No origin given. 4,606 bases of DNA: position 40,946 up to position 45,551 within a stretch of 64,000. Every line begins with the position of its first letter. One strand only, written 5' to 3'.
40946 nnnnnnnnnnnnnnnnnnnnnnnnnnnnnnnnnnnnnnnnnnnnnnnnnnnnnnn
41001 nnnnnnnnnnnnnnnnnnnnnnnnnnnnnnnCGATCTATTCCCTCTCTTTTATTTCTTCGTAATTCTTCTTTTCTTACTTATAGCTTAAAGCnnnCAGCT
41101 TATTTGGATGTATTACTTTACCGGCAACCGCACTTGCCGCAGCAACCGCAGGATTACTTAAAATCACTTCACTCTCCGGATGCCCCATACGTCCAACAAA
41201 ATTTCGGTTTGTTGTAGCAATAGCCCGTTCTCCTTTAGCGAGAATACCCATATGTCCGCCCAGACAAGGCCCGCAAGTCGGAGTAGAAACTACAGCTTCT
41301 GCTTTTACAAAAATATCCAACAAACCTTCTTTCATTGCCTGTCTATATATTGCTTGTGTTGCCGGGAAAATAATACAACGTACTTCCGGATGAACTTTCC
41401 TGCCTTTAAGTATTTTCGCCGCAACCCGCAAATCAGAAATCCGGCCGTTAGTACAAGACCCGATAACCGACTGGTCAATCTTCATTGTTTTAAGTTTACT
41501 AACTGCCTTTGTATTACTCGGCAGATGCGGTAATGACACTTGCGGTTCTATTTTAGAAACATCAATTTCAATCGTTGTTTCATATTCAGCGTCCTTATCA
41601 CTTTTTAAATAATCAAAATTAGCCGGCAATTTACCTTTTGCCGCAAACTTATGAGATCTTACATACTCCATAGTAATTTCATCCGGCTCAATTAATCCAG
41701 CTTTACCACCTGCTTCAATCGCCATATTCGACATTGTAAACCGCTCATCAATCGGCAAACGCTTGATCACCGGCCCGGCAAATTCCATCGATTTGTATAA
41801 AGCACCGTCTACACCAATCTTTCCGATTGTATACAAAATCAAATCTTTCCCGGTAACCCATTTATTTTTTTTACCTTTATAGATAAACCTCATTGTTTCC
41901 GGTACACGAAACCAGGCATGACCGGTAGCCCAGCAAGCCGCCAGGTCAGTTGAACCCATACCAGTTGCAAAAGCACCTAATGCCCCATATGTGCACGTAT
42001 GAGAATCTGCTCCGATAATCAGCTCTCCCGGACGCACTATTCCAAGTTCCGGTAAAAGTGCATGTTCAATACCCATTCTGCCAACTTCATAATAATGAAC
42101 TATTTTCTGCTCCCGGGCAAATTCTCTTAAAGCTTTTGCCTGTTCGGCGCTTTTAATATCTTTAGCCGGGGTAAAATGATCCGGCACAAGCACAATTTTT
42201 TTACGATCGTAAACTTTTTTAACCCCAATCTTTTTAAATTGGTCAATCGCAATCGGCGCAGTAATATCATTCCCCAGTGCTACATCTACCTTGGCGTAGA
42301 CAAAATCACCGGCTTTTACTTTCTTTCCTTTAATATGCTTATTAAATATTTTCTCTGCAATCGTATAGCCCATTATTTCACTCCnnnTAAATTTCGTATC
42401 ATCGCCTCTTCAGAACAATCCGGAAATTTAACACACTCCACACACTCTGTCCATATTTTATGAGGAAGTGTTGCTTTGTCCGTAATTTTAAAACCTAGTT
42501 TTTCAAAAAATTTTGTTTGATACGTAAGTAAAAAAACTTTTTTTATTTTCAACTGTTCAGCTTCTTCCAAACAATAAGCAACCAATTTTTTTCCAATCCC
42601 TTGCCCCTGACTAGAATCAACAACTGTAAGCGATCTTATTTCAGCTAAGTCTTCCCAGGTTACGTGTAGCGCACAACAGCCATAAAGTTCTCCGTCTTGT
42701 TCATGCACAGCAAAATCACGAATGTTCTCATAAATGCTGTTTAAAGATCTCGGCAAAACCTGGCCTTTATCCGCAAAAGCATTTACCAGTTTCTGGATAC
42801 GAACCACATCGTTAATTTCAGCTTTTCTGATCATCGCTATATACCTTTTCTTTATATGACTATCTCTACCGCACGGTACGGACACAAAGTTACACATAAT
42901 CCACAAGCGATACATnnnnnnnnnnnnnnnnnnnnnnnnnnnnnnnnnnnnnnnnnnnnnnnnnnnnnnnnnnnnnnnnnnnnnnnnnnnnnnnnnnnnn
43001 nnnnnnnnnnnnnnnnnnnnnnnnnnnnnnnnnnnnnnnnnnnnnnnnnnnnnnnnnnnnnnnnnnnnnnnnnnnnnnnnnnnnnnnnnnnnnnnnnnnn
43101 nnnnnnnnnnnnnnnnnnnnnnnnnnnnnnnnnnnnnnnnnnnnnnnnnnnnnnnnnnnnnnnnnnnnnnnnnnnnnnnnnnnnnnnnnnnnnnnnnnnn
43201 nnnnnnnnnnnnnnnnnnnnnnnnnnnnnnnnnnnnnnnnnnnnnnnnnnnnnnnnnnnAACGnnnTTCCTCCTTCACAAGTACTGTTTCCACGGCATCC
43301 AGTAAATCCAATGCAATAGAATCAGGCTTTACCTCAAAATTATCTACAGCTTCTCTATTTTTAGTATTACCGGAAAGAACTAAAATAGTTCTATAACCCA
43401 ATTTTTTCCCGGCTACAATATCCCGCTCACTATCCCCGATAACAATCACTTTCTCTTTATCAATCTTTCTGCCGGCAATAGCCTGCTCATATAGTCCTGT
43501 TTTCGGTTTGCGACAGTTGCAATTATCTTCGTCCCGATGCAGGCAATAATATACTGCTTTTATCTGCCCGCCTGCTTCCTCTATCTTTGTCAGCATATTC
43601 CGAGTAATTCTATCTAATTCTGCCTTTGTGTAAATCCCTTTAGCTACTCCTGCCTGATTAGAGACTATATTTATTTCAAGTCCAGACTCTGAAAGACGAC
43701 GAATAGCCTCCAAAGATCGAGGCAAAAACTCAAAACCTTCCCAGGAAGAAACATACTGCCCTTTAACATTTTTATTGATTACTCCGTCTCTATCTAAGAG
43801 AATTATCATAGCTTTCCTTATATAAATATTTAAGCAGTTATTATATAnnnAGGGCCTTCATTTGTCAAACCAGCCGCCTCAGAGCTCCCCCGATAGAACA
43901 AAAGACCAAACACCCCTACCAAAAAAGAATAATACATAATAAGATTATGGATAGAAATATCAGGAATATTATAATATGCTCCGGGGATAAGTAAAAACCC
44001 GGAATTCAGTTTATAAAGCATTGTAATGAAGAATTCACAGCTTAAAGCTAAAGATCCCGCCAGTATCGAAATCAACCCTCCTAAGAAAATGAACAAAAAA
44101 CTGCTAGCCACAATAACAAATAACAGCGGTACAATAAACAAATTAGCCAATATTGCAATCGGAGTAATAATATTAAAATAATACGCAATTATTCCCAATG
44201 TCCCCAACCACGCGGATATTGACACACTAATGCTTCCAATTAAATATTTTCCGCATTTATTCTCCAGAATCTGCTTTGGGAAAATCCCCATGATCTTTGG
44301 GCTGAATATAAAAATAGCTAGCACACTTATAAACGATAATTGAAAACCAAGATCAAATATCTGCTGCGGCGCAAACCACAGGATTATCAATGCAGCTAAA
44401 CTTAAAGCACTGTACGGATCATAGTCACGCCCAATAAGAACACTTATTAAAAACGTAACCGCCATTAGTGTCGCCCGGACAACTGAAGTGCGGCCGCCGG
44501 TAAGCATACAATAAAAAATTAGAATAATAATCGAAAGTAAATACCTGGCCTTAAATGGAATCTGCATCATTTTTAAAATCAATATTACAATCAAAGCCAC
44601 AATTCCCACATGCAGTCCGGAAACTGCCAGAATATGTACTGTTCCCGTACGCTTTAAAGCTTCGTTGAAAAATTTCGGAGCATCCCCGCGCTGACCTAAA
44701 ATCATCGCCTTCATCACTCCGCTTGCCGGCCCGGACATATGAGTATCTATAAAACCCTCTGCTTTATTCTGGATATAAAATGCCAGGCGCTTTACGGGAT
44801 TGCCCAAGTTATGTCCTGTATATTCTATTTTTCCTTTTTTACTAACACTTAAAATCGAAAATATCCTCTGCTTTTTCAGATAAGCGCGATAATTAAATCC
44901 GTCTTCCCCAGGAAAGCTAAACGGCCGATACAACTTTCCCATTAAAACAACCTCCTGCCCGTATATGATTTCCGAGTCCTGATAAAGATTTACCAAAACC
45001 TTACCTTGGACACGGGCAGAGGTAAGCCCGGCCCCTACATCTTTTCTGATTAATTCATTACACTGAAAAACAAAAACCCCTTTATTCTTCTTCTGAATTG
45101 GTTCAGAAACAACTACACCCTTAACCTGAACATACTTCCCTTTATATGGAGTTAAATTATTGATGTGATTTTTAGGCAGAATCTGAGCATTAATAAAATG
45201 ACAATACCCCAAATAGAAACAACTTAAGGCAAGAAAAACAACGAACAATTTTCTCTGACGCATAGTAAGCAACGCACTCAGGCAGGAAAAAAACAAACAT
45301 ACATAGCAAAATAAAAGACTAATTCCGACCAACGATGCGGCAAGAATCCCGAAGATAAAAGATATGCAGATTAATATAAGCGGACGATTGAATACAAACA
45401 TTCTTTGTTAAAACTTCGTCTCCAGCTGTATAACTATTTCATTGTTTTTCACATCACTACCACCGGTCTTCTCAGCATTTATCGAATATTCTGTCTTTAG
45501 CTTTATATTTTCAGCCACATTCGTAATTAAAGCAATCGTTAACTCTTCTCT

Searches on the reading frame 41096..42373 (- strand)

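Call 52: search_protein_families(library=pfam, proteins=[window:41096-42373:-], max_evalue=0.00001)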
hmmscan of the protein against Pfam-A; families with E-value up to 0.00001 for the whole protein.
window:41096-42373:- (426 aa): 1 family
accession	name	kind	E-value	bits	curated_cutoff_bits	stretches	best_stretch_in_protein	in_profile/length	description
PF00330.25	Aconitase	-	4.3e-104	349.5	28.7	2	7-293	1-305/463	Aconitase family (aconitate hydratase)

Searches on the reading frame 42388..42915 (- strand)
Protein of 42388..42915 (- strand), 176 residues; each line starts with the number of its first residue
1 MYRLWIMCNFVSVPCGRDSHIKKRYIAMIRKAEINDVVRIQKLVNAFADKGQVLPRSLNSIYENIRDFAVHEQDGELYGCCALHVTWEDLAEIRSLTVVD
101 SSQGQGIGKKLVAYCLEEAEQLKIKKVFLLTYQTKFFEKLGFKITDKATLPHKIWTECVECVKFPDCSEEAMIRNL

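Call 52: search_protein_families(library=pfam, proteins=[window:42388-42915:-], max_evalue=0.00001)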
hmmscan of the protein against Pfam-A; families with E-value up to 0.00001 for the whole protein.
window:42388-42915:- (176 aa): 3 families
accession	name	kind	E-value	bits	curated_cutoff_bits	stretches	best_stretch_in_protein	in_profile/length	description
PF00583.31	Acetyltransf_1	-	6e-14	52.7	20.7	1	67-142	34-116/116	Acetyltransferase (GNAT) family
PF13508.13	Acetyltransf_7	-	2.1e-13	50.9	27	1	67-143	4-83/84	Acetyltransferase (GNAT) domain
PF13673.13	Acetyltransf_10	-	1.2e-09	38.7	23.6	1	65-148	30-113/128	Acetyltransferase (GNAT) domain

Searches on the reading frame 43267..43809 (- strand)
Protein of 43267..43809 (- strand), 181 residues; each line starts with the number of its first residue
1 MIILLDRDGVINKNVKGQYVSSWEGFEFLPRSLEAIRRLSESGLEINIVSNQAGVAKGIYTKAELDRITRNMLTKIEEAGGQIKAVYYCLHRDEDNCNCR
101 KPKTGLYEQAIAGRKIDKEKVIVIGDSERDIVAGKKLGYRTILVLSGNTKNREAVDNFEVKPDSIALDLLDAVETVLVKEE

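Call 52: search_protein_families(library=pfam, proteins=[window:43267-43809:-], max_evalue=0.00001)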
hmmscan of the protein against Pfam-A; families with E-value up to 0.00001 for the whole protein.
window:43267-43809:- (181 aa): 4 families
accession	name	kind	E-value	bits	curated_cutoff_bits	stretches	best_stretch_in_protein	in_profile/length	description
PF13242.12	Hydrolase_like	-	1.4e-18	67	22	1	99-172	2-75/75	HAD-hyrolase-like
PF13419.12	HAD_2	-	1.6e-10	41.8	23.8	1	95-144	129-178/178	Haloacid dehalogenase-like hydrolase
PF08645.17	PNK3P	-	8.7e-09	35.8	22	1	3-128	3-127/161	Polynucleotide kinase 3 phosphatase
PF00702.32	Hydrolase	-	1.6e-07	32.4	26.4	1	26-138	97-191/191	haloacid dehalogenase-like hydrolase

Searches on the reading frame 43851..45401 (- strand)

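Call 52: search_protein_families(library=pfam, proteins=[window:43851-45401:-], max_evalue=0.00001)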
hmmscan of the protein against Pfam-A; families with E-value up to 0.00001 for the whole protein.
window:43851-45401:- (517 aa): 2 families
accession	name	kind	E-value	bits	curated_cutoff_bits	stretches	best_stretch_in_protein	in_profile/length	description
PF03772.21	Competence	-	1.5e-56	192.2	23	1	233-498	1-264/270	Competence protein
PF13567.11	DUF4131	-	2.8e-27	95.9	31.6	1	24-189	11-162/165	Domain of unknown function (DUF4131)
